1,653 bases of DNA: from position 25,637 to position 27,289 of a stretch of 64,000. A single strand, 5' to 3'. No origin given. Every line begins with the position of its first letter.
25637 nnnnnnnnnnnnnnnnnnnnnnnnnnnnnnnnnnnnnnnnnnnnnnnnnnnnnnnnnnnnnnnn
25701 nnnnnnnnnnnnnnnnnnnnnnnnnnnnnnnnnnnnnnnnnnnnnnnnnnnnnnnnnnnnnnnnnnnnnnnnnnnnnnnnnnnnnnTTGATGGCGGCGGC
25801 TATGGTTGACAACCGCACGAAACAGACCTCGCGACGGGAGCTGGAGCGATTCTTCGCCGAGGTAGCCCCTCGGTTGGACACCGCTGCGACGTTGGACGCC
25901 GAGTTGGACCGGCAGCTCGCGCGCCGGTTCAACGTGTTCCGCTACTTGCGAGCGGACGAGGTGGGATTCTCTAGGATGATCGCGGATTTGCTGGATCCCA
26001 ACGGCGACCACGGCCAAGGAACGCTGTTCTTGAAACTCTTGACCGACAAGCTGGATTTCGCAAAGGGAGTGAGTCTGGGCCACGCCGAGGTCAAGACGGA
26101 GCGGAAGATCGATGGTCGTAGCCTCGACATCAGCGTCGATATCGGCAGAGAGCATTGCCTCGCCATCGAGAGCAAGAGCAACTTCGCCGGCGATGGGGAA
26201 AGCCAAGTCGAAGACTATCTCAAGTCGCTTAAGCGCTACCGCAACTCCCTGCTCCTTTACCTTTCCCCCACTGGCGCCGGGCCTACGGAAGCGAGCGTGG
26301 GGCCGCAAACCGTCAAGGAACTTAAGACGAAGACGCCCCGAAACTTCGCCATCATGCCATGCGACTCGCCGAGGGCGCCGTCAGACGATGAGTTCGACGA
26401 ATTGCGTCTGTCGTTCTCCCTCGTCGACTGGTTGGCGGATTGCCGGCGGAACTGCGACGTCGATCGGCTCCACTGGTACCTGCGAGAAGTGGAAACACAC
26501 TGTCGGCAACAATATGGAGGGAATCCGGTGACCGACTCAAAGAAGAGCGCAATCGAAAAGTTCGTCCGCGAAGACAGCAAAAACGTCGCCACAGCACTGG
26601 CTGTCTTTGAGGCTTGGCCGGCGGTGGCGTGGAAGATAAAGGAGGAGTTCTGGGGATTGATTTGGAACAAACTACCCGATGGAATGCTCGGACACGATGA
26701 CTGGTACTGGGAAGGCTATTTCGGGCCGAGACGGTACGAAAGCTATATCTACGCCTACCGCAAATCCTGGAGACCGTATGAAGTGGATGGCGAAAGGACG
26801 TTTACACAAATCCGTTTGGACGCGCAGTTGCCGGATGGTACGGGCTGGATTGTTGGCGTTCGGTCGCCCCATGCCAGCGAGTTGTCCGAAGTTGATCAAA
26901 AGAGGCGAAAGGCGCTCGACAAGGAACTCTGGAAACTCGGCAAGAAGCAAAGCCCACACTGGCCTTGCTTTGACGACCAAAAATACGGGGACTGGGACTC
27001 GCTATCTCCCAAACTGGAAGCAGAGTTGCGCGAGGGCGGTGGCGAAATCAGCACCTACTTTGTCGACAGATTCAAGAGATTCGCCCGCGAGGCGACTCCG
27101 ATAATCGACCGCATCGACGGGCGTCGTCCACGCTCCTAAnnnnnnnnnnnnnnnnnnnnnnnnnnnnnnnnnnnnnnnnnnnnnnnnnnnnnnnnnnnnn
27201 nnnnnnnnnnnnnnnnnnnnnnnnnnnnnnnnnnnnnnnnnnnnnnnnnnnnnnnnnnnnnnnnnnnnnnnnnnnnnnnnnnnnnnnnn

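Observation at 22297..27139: Three-gene operon (unknown / unknown helical protein / PDDEXK nuclease) next to Septu: possible novel defence system, now doubly inactivated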

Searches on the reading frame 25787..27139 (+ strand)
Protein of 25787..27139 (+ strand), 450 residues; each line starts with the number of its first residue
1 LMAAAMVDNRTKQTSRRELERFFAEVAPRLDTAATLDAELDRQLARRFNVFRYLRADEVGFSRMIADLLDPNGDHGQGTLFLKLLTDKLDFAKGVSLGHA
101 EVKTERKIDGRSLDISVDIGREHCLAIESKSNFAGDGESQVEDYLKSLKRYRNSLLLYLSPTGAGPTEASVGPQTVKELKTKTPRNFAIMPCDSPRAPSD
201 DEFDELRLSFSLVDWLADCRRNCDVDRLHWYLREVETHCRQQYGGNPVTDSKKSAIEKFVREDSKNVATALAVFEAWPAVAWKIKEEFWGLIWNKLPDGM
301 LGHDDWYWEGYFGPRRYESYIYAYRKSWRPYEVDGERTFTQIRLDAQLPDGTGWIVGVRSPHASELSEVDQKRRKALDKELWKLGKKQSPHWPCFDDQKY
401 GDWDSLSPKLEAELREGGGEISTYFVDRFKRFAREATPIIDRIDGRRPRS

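Call 3: search_protein_families(library=pfam, proteins=[window:25787-27139:+], max_evalue=0.1)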
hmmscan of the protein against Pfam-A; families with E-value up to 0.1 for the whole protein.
window:25787-27139:+ (450 aa): 1 family
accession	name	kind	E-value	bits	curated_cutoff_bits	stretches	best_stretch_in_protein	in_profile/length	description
PF14281.12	PDDEXK_4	-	2.2e-16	60.8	22.3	1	48-222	1-166/183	PD-(D/E)XK nuclease superfamily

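Call 4: search_protein_families(library=padloc, proteins=[window:25787-27139:+], max_evalue=0.1)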
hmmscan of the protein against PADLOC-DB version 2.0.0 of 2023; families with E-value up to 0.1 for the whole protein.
window:25787-27139:+ (450 aa): 10 families
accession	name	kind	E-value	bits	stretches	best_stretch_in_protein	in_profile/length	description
PDLC04983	PDC-S26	-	1.7e-28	98.2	1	39-404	26-372/413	-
PDLC04980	PDC-S26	-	4.3e-26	90.2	1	40-407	23-357/389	-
PDLC04974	PDC-S26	-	1.6e-19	68.5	1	39-221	23-191/401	-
PDLC04976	PDC-S26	-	3.5e-12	44.2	1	39-154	23-146/451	-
PDLC04972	PDC-S26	-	6.2e-07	27.1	1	44-168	27-163/397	-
PDLC04977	PDC-S26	-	2.6e-05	21.5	1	45-168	27-164/400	-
PDLC04971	PDC-S26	-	0.00094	16.1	1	39-83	26-71/415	-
PDLC04975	PDC-S26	-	0.0029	15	1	64-153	40-128/351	-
PDLC04969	PDC-S26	-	0.003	14.6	1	56-130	39-114/367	-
PDLC04982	PDC-S26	-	0.025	11.8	1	49-87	25-65/392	-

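Call 10: search_protein_families(library=ncbifam, proteins=[window:25787-27139:+], max_evalue=0.1)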
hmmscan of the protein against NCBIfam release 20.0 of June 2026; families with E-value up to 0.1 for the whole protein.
window:25787-27139:+ (450 aa): 0 families

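Call 11: find_homologous_proteins(query=window:25787-27139:+)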
Query window:25787-27139:+ (450 aa): 317 proteins with E <= 0.001 among 8000 candidates; the best 120 are listed.
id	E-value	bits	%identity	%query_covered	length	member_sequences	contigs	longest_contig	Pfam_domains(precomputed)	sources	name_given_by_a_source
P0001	3.2e-288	974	94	99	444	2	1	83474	PF14281.13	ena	-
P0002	1.5e-265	899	88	99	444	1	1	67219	PF14281.13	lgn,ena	-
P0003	5.7e-255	864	84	99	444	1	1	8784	PF14281.13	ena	-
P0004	6.3e-229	779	80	98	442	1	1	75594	PF14281.13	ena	-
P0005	1.1e-210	718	74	96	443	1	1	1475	PF14281.13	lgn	-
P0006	1.0e-205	702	84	83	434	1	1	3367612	PF14281.13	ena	-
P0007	9.8e-180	616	65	96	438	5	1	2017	PF14281.13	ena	-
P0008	1.6e-169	583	63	96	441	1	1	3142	PF14281.13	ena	-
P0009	1.4e-168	580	62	96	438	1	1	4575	PF14281.13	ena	-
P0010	7.8e-168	577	63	96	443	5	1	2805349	PF14281.13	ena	-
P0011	1.0e-167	577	63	96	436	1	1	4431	PF14281.13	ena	-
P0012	1.1e-167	577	64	96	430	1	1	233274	PF14281.13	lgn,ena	-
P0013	1.3e-167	576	63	97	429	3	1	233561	PF14281.13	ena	-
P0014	2.0e-167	576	62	96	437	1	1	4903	PF14281.13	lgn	-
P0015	3.5e-164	565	61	96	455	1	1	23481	PF14281.13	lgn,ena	-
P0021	5.6e-162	558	61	96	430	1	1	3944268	PF14281.13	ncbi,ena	-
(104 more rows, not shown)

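Call 12: find_encoding_contigs(protein=P0001, flank=8000, max_places=2)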
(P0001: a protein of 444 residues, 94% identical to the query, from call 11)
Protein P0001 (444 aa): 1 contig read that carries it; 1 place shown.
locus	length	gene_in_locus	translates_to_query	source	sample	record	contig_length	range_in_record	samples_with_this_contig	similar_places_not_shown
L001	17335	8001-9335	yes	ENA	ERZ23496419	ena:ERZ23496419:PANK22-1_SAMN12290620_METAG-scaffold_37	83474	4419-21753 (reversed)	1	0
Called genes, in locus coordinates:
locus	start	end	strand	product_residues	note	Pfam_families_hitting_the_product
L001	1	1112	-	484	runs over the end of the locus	-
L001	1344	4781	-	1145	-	-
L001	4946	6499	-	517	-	PF00501:AMP-binding, PF13193:AMP-binding_C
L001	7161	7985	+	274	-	-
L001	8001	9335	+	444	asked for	PF14281:PDDEXK_4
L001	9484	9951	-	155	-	-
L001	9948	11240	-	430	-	PF13304:AAA_21, PF13175:AAA_15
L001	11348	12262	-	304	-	PF03567:Sulfotransfer_2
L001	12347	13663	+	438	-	PF02321:OEP (weak)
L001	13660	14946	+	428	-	PF19335:HMBD, PF25919:BSH_CusB, PF25973:BSH_CzcB, PF25869:3HB_CusB, PF25944:Beta-barrel_RND (faint), PF25954:Beta-barrel_RND_2, PF25967:RND-MFP_C (weak), PF25975:CzcB_C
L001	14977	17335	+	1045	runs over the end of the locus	PF00873:ACR_tran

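Call 13: find_encoding_contigs(protein=P0002, flank=8000, max_places=2)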
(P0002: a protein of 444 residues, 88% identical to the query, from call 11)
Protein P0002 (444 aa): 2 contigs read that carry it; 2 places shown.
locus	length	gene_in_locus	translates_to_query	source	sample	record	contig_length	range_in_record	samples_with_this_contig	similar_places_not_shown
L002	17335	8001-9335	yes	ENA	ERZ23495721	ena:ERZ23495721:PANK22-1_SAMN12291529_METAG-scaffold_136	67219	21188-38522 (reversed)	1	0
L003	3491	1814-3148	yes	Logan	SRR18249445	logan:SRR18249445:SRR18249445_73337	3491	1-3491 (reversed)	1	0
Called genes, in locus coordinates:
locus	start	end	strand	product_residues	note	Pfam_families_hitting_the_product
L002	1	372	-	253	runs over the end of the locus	PF10411:DsbC_N, PF13098:Thioredoxin_2, PF13462:Thioredoxin_4 (faint)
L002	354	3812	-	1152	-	-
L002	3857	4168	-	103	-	-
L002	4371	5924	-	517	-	PF00501:AMP-binding, PF13193:AMP-binding_C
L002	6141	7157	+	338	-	-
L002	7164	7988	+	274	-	-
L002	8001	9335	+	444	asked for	PF14281:PDDEXK_4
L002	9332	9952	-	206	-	-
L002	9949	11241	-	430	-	PF02463:SMC_N (faint), PF13476:AAA_23 (weak), PF13304:AAA_21, PF13175:AAA_15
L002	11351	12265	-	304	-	PF03567:Sulfotransfer_2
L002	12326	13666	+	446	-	PF02321:OEP (weak)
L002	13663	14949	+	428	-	PF19335:HMBD, PF25919:BSH_CusB, PF25973:BSH_CzcB, PF25869:3HB_CusB, PF25944:Beta-barrel_RND (faint), PF25954:Beta-barrel_RND_2, PF25967:RND-MFP_C (weak), PF25975:CzcB_C, +1 more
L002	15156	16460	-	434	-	-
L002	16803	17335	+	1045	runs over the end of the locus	PF00873:ACR_tran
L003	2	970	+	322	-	?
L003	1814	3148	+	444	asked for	PF14281:PDDEXK_4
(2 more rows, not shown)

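Call 14: find_encoding_contigs(protein=P0004, flank=8000, max_places=2)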
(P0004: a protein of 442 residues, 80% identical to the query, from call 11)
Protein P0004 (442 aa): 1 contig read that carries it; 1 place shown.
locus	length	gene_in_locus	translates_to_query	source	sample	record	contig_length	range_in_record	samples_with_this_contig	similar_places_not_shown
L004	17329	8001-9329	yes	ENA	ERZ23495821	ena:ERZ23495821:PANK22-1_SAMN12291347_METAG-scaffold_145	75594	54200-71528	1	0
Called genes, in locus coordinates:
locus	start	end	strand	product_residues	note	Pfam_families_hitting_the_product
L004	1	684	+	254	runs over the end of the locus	PF01148:CTP_transf_1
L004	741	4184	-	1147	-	-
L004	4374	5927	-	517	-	PF00501:AMP-binding, PF13193:AMP-binding_C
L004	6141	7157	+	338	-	-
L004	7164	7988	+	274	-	-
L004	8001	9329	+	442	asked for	PF14281:PDDEXK_4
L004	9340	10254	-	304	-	PF03567:Sulfotransfer_2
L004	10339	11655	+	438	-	PF02321:OEP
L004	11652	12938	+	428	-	PF19335:HMBD, PF25919:BSH_CusB, PF25973:BSH_CzcB, PF25869:3HB_CusB, PF25944:Beta-barrel_RND (faint), PF25954:Beta-barrel_RND_2, PF25967:RND-MFP_C (weak), PF25975:CzcB_C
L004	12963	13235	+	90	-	PF26340:DNA-SBD_ScoMcrA (weak)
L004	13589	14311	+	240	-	PF06114:Peptidase_M78 (faint)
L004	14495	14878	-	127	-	-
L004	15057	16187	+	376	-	PF03969:AFG1_ATPase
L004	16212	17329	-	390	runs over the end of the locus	PF13173:AAA_14, PF13635:DUF4143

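Call 15: find_encoding_contigs(protein=P0006, flank=8000, max_places=2)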
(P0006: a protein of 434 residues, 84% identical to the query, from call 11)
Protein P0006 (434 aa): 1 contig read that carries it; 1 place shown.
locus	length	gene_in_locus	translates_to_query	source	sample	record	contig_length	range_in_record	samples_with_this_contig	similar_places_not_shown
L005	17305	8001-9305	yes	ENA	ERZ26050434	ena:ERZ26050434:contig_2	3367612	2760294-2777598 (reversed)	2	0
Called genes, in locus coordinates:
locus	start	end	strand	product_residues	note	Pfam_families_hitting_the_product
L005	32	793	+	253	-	PF01148:CTP_transf_1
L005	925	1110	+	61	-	-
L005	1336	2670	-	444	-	-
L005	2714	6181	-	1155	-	-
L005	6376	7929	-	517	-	PF00501:AMP-binding, PF13193:AMP-binding_C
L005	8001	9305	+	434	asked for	PF14281:PDDEXK_4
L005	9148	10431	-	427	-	PF07394:DUF1501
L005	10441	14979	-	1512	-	PF16841:CBM60 (faint), PF07627:PSCyt3 (weak)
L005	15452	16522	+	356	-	-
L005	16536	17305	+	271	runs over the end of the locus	PF27522:YDMC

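Call 19: find_homologous_proteins(query=L002:7164-7985:+)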
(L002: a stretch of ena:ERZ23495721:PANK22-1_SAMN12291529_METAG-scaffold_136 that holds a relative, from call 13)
Query L002:7164-7985:+ (274 aa): 91 proteins with E <= 0.001 among 8000 candidates.
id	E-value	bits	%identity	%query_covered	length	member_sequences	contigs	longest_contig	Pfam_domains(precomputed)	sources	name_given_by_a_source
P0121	2.7e-178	609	100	100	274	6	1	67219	-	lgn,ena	-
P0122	3.8e-153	527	86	100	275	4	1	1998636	-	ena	-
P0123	1.4e-145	502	85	99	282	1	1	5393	-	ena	-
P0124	3.0e-145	501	84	99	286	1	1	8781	-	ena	-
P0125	6.9e-145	500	83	99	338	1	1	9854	-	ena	-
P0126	2.7e-143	495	83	99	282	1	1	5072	-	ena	-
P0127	6.2e-141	487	83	99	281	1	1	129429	-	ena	-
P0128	3.1e-138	478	82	97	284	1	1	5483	-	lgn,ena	-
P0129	1.7e-137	475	81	99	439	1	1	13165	-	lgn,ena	-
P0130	4.6e-137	474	81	100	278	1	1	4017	-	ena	-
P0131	1.6e-136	472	80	99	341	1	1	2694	-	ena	-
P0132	2.0e-136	472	81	100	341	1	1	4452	-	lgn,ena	-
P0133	7.9e-135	467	80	99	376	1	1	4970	-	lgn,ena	-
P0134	8.3e-135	467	81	100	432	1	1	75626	-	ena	-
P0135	1.4e-131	456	79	99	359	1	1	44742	-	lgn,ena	-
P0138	1.2e-127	443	77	97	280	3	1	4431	-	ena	-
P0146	3.5e-113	396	69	100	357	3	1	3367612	-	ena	-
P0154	2.7e-106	373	67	99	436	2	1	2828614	-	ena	-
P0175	3.4e-87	311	58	96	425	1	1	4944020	-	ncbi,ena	-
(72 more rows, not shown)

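Call 20: find_homologous_proteins(query=L002:6141-7154:+)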
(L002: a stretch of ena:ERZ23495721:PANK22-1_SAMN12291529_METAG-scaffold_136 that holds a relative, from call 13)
Query L002:6141-7154:+ (338 aa): 55 proteins with E <= 0.001 among 8000 candidates.
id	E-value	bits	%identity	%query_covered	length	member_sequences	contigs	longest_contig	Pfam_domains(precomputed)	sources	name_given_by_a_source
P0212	5.6e-222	754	100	100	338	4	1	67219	-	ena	-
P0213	1.2e-158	545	77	96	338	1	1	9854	-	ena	-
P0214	6.7e-151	520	75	96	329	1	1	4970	-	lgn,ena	-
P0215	7.4e-145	500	72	97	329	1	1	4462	-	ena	-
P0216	8.7e-144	497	74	97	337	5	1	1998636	-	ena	-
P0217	5.6e-131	454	68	98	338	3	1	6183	-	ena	-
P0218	2.6e-130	452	68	99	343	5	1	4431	-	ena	-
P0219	5.2e-128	445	65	98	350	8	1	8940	-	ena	-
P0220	1.6e-127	443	68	97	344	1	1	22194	-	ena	-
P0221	1.6e-127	443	66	97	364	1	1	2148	-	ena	-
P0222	7.7e-126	438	66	96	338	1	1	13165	-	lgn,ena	-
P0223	2.2e-118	413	63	97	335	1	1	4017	-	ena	-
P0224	7.0e-118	411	62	99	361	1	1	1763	-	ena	-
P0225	8.7e-118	411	63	96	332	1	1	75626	-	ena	-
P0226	4.2e-117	409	59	99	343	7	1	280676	-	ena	-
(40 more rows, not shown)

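Call 22: find_encoding_contigs(protein=P0134, flank=8000, max_places=1)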
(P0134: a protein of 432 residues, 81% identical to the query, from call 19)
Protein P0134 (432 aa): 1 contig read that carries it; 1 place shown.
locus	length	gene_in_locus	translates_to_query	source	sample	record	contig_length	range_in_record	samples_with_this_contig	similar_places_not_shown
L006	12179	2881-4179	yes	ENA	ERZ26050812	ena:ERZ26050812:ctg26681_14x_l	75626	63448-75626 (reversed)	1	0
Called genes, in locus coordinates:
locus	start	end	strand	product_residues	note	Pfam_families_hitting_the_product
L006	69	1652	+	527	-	PF01019:G_glu_transpept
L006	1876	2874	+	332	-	-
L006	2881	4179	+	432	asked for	-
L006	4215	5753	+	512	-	PF00078:RVT_1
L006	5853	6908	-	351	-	PF01661:Macro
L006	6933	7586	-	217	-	PF14487:DarT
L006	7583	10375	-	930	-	PF01555:N6_N4_Mtase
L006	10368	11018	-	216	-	-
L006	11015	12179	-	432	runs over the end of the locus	PF02463:SMC_N (faint), PF13304:AAA_21, PF13175:AAA_15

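Call 23: find_encoding_contigs(protein=P0154, flank=8000, max_places=1)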
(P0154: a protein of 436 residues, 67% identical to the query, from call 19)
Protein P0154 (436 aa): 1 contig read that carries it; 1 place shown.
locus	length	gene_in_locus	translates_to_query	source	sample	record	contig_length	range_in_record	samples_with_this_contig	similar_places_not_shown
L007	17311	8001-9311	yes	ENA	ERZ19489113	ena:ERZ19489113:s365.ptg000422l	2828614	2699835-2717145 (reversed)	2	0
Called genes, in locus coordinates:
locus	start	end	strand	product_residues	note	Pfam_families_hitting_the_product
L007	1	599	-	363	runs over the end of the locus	PF07730:HisKA_3, PF02518:HATPase_c (weak)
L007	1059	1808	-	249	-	-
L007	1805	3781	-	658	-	PF08665:PglZ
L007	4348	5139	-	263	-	PF01695:IstB_IS21, PF00308:Bac_DnaA (weak)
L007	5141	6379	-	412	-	PF02796:HTH_7 (weak), PF13384:HTH_23 (faint), PF00665:rve, PF22483:Mu-transpos_C_2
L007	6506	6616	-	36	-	-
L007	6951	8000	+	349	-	-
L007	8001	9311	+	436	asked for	-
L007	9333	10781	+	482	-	PF00078:RVT_1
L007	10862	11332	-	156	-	-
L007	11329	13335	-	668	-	PF00583:Acetyltransf_1 (weak), PF13673:Acetyltransf_10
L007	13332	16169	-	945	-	PF01555:N6_N4_Mtase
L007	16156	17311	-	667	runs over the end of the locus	PF04326:SLFN_AlbA_2, PF13749:HATPase_c_4, PF21247:Fic-like_C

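Call 24: find_encoding_contigs(protein=P0175, flank=8000, max_places=1)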
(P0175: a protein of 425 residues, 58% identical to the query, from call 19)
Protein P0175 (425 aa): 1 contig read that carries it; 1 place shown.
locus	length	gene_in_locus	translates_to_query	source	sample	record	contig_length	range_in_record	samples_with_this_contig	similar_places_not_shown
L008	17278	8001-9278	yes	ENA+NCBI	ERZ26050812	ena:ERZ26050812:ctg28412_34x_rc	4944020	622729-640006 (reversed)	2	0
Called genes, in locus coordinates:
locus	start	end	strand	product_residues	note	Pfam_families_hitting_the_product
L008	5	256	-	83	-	PF07704:PSK_trans_fac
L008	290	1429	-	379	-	-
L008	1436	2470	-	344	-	-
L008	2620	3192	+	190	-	PF08207:EFP_N, PF01132:EFP, PF09285:Elong-fact-P_C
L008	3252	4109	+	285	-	PF00152:tRNA-synt_2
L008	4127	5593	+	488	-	PF01841:Transglut_core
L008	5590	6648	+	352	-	PF16884:ADH_N_2, PF00107:ADH_zinc_N, PF13602:ADH_zinc_N_2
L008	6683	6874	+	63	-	-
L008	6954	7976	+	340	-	-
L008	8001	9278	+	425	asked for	-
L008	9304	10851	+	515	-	PF00078:RVT_1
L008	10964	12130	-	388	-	PF02771:Acyl-CoA_dh_N, PF02770:Acyl-CoA_dh_M, PF00441:Acyl-CoA_dh_1, PF08028:Acyl-CoA_dh_2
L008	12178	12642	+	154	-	PF19315:MC_hydratase, PF01575:MaoC_dehydratas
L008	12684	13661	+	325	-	PF03328:HpcH_HpaI, PF15617:C-C_Bond_Lyase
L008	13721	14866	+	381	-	PF13191:AAA_16, PF13401:AAA_22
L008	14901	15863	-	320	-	PF03372:Exo_endo_phos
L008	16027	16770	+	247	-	PF00994:MoCF_biosynth, PF24102:FLAD1_M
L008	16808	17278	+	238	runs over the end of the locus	PF00106:adh_short, PF01370:Epimerase (weak), PF08659:KR (weak), PF13561:adh_short_C2, PF23441:SDR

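Call 25: search_protein_families(library=padloc, proteins=[L006:4215-5753:+, L007:9333-10781:+, L008:9304-10851:+, L006:2881-4179:+, L006:1876-2874:+, L008:8001-9278:+, L008:6954-7976:+], max_evalue=0.01)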
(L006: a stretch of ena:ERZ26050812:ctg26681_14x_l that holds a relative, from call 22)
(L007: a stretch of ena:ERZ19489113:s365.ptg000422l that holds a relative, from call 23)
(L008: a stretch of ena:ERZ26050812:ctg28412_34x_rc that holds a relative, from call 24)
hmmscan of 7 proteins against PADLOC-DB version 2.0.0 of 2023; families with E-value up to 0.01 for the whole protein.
L006:4215-5753:+ (512 aa): 74 families (the best 25 are shown)
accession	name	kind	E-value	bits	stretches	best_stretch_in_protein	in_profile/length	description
PDLC03783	Drt8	-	7.4e-85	284.1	1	4-463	2-435/493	DRT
PDLC03759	RT_UG21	-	1.5e-37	127.5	1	28-376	26-361/503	DRT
PDLC03758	RT_UG20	-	2.5e-37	127.1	1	49-487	55-481/511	DRT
PDLC03760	RT_UG22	-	3.7e-33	113.3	1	22-464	23-427/476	DRT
PDLC03756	RT_UG19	-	1.2e-30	105.1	1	49-389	52-359/562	DRT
PDLC03761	RT_UG23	-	2.6e-29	100.1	1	7-295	5-287/489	DRT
PDLC03752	Drt4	-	1e-28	98.8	1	52-388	46-348/467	DRT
PDLC03749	RT_UG13a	-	1.4e-26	91.6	1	49-283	64-304/589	DRT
PDLC03748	Drt6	-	5.2e-24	83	1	19-275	11-258/511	DRT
PDLC02180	Drt4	-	5.3e-24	82.9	1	49-278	50-279/532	-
PDLC01136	RT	-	8.6e-23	79.1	1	47-273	48-248/263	RT (reverse transcriptase)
PDLC02178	Drt4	-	4.6e-22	76.7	1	114-272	121-281/506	-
PDLC03774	RT_UG35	-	4.9e-22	76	1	106-282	423-598/938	DRT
PDLC03769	RT_UG30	-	1.2e-21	74.9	1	22-271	16-271/493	DRT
PDLC03772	RT_UG33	-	1.7e-21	74.7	1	28-353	27-317/490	DRT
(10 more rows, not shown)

L007:9333-10781:+ (482 aa): 76 families (the best 25 are shown)
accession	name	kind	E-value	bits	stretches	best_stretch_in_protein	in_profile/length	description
PDLC03783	Drt8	-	2.2e-85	285.9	1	4-462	2-436/493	DRT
PDLC03759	RT_UG21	-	1e-35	121.5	1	27-412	25-390/503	DRT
PDLC03758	RT_UG20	-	1.3e-34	118.1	1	47-463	53-457/511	DRT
PDLC03761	RT_UG23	-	2.3e-34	116.8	1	6-281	4-271/489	DRT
PDLC03756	RT_UG19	-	1.9e-33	114.4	1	43-407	46-378/562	DRT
PDLC03771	RT_UG32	-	1.4e-29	101.2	1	23-446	48-426/521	DRT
PDLC03760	RT_UG22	-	5.2e-27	93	1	19-467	20-432/476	DRT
PDLC03749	RT_UG13a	-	1e-26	92.1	1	23-284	37-303/589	DRT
PDLC03752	Drt4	-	4.2e-24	83.6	1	60-383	52-348/467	DRT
PDLC03772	RT_UG33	-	4.9e-23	79.8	1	26-360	25-326/490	DRT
PDLC03769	RT_UG30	-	9.3e-23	78.5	1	10-291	4-286/493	DRT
PDLC03785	RT_UG9_large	-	4e-22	76.3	1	27-422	263-650/772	DRT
PDLC01136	RT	-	9.9e-22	75.6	1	27-275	27-248/263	RT (reverse transcriptase)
PDLC03770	RT_UG31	-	1.5e-21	75.1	1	90-282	76-254/456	DRT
PDLC02178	Drt4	-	4.3e-21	73.4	1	138-279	143-286/506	-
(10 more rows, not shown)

L008:9304-10851:+ (515 aa): 74 families (the best 25 are shown)
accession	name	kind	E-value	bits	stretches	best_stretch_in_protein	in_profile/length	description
PDLC03783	Drt8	-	2.9e-83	278.9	1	4-473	2-442/493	DRT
PDLC03759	RT_UG21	-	5.4e-35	119.1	1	35-431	37-405/503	DRT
PDLC03756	RT_UG19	-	3e-34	117.1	1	48-390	51-358/562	DRT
PDLC03760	RT_UG22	-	9e-34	115.3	1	19-465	20-426/476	DRT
PDLC03771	RT_UG32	-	2.9e-29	100.1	2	23-277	48-290/521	DRT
PDLC03758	RT_UG20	-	1e-27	95.4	1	51-487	57-477/511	DRT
PDLC03761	RT_UG23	-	3.9e-27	93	1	6-282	4-272/489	DRT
PDLC01136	RT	-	7.3e-23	79.3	1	41-275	42-248/263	RT (reverse transcriptase)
PDLC03749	RT_UG13a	-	7e-20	69.5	1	27-281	41-300/589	DRT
PDLC03752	Drt4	-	4.3e-19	67.1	1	58-279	50-266/467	DRT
PDLC03769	RT_UG30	-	2.7e-18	63.8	1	55-271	43-269/493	DRT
PDLC03772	RT_UG33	-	4.4e-18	63.5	1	65-352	63-318/490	DRT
PDLC03748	Drt6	-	4.6e-18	63.4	1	52-279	38-260/511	DRT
PDLC02063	Cas1_IIIb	-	4.6e-18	63.1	1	51-276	56-265/617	-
PDLC03785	RT_UG9_large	-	4.7e-18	62.8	1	51-380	287-599/772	DRT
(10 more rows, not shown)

L006:2881-4179:+ (432 aa): 0 families

L006:1876-2874:+ (332 aa): 0 families

L008:8001-9278:+ (425 aa): 0 families

L008:6954-7976:+ (340 aa): 0 families

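Call 26: search_protein_families(library=pfam, proteins=[L006:4215-5753:+, L007:9333-10781:+, L008:9304-10851:+, L006:2881-4179:+, L006:1876-2874:+, L008:8001-9278:+, L008:6954-7976:+], max_evalue=0.1)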
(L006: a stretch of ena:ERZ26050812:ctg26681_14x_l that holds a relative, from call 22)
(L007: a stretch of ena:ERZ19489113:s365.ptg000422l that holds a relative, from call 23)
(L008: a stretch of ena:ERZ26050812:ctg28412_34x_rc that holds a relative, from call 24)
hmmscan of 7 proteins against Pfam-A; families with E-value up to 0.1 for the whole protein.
L006:4215-5753:+ (512 aa): 1 family
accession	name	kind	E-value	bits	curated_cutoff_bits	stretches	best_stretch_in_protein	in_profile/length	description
PF00078.32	RVT_1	-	5.8e-09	36.4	29.6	1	68-270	7-192/205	Reverse transcriptase (RNA-dependent DNA polymerase)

L007:9333-10781:+ (482 aa): 1 family
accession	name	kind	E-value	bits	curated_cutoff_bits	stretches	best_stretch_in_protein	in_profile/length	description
PF00078.32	RVT_1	-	1.8e-09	38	29.6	1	114-272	38-192/205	Reverse transcriptase (RNA-dependent DNA polymerase)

L008:9304-10851:+ (515 aa): 1 family
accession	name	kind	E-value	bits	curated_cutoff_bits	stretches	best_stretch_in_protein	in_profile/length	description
PF00078.32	RVT_1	-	4.3e-10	40.1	29.6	1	141-273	65-193/205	Reverse transcriptase (RNA-dependent DNA polymerase)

L006:2881-4179:+ (432 aa): 0 families

L006:1876-2874:+ (332 aa): 0 families

L008:8001-9278:+ (425 aa): 0 families

L008:6954-7976:+ (340 aa): 0 families

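Call 32: find_related_loci(query=A1, collection=genome_contigs, flank=7000)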
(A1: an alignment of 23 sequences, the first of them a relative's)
Query A1 (274 aa) in genome_contigs; peptide patterns used: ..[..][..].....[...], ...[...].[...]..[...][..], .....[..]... (x = any residue, [..] = any of these).
236 stretches matched a pattern; 6 encode a relative of the query (tblastn E <= 1e-3); 6 distinct loci.
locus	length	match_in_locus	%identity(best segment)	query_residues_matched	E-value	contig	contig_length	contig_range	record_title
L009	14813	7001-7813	67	1-271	4e-114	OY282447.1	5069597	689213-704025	MAG: uncultured Pseudomonadales bacterium genome assembly, chromosome: 1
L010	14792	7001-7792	66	1-265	3e-108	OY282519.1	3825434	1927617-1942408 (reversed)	MAG: uncultured Pseudomonadales bacterium genome assembly, chromosome: 1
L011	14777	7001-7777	66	1-258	3e-104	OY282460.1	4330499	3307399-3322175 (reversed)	MAG: uncultured Pseudomonadales bacterium genome assembly, chromosome: 1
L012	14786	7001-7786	58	8-270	3e-93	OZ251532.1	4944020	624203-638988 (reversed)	MAG: Candidatus Azotimanducaceae bacterium isolate 57f058be-dce8-4abd-a7af-688bdaf99d17 genome assembly, chromosome: 1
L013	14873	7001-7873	51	3-274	6e-79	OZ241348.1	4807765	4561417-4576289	MAG: Candidatus Azotimanducaceae bacterium isolate a9db2f7b-e227-4142-b8f7-1613535697ad genome assembly, chromosome: 1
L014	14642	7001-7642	30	11-214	7e-19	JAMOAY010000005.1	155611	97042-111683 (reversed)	MAG: Magnetococcus sp. MYC-9 scaffold_9, whole genome shotgun sequence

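Call 36: find_related_loci(query=A1, collection=metagenome_contigs, flank=6000)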
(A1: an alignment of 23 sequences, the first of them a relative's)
Query A1 (274 aa) in metagenome_contigs; peptide patterns used: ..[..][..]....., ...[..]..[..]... (x = any residue, [..] = any of these).
434 stretches matched a pattern, but none encodes a relative of the query by tblastn (E <= 1e-3).
